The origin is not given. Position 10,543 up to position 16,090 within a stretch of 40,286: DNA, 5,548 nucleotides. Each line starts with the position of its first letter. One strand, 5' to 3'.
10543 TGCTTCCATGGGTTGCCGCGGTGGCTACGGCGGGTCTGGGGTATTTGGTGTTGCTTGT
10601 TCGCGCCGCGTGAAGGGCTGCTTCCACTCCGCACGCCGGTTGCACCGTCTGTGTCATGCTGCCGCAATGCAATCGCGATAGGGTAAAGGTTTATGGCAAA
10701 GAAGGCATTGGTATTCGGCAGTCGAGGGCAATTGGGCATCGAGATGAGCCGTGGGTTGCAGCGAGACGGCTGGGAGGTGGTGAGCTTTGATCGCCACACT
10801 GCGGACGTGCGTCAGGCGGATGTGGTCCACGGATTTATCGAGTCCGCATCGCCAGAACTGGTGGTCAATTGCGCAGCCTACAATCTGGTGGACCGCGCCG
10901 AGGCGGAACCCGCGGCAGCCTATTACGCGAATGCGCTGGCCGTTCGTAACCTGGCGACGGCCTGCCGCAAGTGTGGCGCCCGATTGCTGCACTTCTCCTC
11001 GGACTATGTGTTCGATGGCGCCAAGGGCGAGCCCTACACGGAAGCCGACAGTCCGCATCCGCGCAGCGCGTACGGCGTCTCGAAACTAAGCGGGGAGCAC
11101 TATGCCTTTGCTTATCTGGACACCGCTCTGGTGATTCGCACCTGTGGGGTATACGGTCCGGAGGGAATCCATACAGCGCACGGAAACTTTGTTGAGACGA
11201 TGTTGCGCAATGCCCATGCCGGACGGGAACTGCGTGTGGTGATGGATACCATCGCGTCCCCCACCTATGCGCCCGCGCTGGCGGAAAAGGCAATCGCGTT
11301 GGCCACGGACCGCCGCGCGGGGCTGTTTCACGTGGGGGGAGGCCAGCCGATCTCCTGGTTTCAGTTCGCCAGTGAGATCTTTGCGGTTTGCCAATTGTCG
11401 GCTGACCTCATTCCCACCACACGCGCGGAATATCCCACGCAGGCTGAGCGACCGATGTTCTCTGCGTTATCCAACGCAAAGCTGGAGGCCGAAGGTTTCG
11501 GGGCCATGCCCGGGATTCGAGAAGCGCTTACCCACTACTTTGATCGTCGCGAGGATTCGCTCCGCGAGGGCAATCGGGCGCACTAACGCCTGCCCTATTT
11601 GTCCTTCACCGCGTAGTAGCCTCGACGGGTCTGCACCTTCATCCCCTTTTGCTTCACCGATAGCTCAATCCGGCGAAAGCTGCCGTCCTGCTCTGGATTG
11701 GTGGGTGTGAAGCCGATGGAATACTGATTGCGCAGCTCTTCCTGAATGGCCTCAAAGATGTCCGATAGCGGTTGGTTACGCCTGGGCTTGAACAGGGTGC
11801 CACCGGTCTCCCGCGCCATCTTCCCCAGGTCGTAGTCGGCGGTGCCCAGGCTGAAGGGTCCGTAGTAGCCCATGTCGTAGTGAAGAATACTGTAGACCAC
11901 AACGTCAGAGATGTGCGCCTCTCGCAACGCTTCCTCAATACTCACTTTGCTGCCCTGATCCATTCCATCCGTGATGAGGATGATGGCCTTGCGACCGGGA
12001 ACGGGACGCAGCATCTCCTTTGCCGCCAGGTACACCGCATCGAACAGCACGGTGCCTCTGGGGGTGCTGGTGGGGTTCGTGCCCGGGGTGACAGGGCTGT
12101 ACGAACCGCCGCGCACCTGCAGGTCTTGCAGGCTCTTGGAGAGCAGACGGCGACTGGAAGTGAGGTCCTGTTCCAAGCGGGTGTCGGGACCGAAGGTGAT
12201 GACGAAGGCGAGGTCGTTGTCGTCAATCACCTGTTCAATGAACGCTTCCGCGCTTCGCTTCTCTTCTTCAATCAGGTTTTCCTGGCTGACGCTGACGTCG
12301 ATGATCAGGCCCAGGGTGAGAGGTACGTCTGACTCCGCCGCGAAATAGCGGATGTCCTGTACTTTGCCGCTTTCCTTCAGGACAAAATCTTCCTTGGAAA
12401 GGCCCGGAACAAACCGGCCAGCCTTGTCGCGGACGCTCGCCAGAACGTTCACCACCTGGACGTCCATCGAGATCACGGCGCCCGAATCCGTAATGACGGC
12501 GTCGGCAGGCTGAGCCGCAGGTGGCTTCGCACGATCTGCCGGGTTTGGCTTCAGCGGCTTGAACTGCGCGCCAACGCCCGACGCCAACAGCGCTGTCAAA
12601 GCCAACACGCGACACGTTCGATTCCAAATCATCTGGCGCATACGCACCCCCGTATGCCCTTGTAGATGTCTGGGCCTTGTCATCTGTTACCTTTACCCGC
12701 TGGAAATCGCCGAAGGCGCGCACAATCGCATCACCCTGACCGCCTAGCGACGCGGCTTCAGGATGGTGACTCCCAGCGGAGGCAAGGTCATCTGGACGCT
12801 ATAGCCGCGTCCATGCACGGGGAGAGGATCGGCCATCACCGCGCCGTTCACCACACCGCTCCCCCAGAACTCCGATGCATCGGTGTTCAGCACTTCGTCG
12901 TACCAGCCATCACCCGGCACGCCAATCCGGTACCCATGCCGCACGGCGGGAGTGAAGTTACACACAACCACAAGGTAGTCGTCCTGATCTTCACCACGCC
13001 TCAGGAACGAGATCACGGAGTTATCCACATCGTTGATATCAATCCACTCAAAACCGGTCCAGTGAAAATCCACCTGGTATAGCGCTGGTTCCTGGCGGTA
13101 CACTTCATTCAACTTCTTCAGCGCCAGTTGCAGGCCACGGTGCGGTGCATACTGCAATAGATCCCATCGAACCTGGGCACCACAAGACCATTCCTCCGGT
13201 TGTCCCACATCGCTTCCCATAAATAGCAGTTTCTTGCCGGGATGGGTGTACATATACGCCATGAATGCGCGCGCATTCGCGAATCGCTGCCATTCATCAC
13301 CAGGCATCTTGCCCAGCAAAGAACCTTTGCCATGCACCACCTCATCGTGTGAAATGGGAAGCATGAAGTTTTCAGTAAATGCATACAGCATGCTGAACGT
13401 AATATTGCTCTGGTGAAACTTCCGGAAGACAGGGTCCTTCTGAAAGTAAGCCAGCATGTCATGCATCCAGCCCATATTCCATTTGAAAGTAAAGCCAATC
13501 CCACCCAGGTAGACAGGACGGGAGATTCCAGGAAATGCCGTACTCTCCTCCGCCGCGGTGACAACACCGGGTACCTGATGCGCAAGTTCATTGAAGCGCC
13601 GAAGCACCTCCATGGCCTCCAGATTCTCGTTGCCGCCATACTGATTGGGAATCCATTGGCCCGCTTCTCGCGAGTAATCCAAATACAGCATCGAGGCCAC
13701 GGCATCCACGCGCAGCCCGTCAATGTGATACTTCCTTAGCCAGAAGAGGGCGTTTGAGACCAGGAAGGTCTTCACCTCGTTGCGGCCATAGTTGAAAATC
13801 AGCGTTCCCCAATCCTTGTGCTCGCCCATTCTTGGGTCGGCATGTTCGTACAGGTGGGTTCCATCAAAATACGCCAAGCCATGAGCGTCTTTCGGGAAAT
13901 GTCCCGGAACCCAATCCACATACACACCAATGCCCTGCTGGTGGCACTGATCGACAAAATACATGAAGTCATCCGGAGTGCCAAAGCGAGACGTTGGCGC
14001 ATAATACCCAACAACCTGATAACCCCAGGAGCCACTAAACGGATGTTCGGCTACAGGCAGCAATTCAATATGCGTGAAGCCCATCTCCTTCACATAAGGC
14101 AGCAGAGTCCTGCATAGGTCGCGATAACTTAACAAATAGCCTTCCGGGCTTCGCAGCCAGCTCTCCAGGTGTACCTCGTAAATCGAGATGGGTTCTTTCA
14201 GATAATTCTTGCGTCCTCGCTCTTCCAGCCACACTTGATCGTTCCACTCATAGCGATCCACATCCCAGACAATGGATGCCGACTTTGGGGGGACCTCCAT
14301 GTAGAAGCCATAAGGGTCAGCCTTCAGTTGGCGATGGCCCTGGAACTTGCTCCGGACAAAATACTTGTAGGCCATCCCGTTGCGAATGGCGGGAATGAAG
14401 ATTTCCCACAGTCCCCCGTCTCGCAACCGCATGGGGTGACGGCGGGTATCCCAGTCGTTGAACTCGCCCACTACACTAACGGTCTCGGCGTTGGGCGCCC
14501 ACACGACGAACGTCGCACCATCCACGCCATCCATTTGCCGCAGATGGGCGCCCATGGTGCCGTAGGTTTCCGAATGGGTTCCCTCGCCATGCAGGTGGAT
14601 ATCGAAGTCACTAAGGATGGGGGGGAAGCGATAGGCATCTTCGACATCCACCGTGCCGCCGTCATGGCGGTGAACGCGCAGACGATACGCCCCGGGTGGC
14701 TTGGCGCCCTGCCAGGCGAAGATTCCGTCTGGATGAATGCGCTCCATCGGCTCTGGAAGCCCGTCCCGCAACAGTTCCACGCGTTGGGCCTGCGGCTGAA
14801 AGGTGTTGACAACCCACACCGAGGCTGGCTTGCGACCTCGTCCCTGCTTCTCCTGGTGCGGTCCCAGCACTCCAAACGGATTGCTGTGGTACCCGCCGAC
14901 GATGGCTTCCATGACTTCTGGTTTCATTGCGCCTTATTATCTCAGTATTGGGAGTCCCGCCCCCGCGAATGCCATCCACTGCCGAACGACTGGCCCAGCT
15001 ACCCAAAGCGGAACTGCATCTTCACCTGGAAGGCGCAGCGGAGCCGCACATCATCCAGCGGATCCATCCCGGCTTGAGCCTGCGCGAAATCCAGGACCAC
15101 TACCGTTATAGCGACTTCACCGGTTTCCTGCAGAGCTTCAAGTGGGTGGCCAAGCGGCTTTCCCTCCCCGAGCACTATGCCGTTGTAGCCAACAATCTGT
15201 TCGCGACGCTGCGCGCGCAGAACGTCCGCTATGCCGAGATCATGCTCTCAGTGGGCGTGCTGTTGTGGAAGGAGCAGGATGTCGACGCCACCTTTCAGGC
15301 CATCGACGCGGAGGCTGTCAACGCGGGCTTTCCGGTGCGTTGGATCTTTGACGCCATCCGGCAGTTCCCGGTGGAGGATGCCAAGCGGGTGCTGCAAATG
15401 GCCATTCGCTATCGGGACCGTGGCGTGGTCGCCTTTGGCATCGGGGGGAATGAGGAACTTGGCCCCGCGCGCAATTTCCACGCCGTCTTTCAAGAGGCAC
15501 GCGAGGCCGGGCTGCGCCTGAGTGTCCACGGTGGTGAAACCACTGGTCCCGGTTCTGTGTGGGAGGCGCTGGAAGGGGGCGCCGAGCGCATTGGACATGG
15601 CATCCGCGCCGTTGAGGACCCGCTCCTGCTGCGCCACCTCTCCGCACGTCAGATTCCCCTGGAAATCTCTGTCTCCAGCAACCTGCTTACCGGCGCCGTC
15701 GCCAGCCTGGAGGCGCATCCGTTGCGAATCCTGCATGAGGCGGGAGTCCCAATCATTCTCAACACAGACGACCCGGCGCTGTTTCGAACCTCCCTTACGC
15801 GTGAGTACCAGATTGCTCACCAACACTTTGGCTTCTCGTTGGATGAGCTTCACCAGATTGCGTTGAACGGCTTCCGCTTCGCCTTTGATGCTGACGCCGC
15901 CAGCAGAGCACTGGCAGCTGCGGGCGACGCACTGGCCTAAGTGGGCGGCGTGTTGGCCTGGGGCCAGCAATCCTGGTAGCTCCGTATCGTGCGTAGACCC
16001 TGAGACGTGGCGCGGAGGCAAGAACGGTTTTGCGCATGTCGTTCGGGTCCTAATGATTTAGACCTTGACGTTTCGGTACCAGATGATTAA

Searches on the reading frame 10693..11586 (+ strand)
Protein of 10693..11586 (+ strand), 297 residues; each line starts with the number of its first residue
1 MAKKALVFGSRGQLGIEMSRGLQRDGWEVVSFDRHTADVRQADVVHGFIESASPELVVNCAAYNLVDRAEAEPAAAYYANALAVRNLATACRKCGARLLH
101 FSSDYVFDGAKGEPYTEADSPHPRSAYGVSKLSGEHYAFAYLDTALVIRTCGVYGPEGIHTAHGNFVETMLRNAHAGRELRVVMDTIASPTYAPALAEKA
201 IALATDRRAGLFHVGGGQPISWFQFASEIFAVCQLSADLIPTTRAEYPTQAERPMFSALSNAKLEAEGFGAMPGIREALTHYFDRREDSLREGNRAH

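Call 59: search_protein_families(library=pfam, proteins=[window:10693-11586:+], max_evalue=0.0001)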
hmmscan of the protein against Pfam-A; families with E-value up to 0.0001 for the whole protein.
window:10693-11586:+ (297 aa): 4 families
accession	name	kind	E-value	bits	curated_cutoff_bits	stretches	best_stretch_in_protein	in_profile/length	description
PF04321.23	RmlD_sub_bind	-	4.4e-82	275.8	27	1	4-285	2-284/287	RmlD substrate binding domain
PF01370.27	Epimerase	-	1e-31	110.7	20.9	1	5-183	1-202/240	NAD dependent epimerase/dehydratase family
PF16363.11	GDP_Man_Dehyd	-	8.4e-19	68.6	27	1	32-176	54-206/332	GDP-mannose 4,6 dehydratase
PF02719.21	Polysacc_synt_2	-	3.6e-06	26.8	20.2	1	34-104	58-129/293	Polysaccharide biosynthesis protein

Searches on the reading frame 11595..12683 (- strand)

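Call 59: search_protein_families(library=pfam, proteins=[window:11595-12683:-], max_evalue=0.0001)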
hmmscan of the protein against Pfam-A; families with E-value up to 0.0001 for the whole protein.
window:11595-12683:- (362 aa): 2 families
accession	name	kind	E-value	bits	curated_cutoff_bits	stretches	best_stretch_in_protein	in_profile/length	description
PF00092.34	VWA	-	1.7e-05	25.6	23.8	0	126-267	4-138/174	von Willebrand factor type A domain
PF13519.12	VWA_2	-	6.4e-05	24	27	0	126-240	3-106/107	von Willebrand factor type A domain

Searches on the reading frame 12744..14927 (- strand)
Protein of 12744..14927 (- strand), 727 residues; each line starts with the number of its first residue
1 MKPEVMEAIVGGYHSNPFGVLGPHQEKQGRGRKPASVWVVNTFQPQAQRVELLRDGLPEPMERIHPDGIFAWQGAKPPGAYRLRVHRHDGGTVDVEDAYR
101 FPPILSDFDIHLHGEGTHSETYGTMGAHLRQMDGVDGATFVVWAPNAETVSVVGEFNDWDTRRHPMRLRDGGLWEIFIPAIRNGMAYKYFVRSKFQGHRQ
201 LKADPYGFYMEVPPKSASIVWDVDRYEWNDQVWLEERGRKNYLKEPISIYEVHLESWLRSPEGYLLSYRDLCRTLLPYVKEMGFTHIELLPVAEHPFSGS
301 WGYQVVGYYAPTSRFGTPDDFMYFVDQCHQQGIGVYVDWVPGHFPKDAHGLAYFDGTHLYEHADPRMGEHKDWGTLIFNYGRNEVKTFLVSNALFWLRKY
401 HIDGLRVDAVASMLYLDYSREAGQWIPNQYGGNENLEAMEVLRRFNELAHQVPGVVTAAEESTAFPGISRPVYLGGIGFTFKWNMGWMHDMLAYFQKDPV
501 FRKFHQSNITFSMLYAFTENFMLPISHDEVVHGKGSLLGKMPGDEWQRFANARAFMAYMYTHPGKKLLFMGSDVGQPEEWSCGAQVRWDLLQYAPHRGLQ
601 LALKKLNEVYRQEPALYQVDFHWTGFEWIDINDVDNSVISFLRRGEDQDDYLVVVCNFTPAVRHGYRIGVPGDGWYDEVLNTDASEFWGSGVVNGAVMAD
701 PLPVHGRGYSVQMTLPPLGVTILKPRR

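Call 60: search_protein_families(library=pfam, proteins=[window:12744-14927:-], max_evalue=0.0001)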
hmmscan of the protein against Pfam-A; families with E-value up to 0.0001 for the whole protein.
window:12744-14927:- (727 aa): 4 families
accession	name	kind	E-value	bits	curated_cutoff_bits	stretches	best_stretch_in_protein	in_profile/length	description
PF02922.24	CBM_48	-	3.5e-28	98.2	22.4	1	125-207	2-83/83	Carbohydrate-binding module 48 (Isoamylase N-terminal domain)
PF22019.2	GlgB_N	-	7.4e-26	90.5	27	2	4-99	3-94/94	alpha-1,4-glucan branching enzyme GlgB, N-terminal domain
PF02806.24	Alpha-amylase_C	-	4e-24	85.2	21.2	1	628-725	1-94/95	Alpha amylase, C-terminal all-beta domain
PF00128.31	Alpha-amylase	-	1e-16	61.7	22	1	276-347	25-95/446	Alpha amylase, catalytic domain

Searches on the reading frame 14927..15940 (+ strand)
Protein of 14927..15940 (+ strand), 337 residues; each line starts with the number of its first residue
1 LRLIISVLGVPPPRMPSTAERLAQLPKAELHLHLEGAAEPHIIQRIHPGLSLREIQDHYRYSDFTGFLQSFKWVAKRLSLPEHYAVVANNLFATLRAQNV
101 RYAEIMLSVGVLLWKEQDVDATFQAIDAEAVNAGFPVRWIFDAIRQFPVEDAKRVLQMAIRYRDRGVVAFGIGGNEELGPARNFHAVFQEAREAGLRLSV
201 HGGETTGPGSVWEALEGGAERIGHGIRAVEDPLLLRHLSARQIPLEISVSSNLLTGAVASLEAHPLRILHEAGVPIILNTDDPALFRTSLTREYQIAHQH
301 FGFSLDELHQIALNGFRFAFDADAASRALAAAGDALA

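Call 60: search_protein_families(library=pfam, proteins=[window:14927-15940:+], max_evalue=0.0001)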
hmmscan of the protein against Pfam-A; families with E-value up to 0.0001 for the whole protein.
window:14927-15940:+ (337 aa): 1 family
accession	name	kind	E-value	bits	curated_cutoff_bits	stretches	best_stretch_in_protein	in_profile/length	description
PF00962.28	A_deaminase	-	2.6e-71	240.9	27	1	26-330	1-324/330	Adenosine deaminase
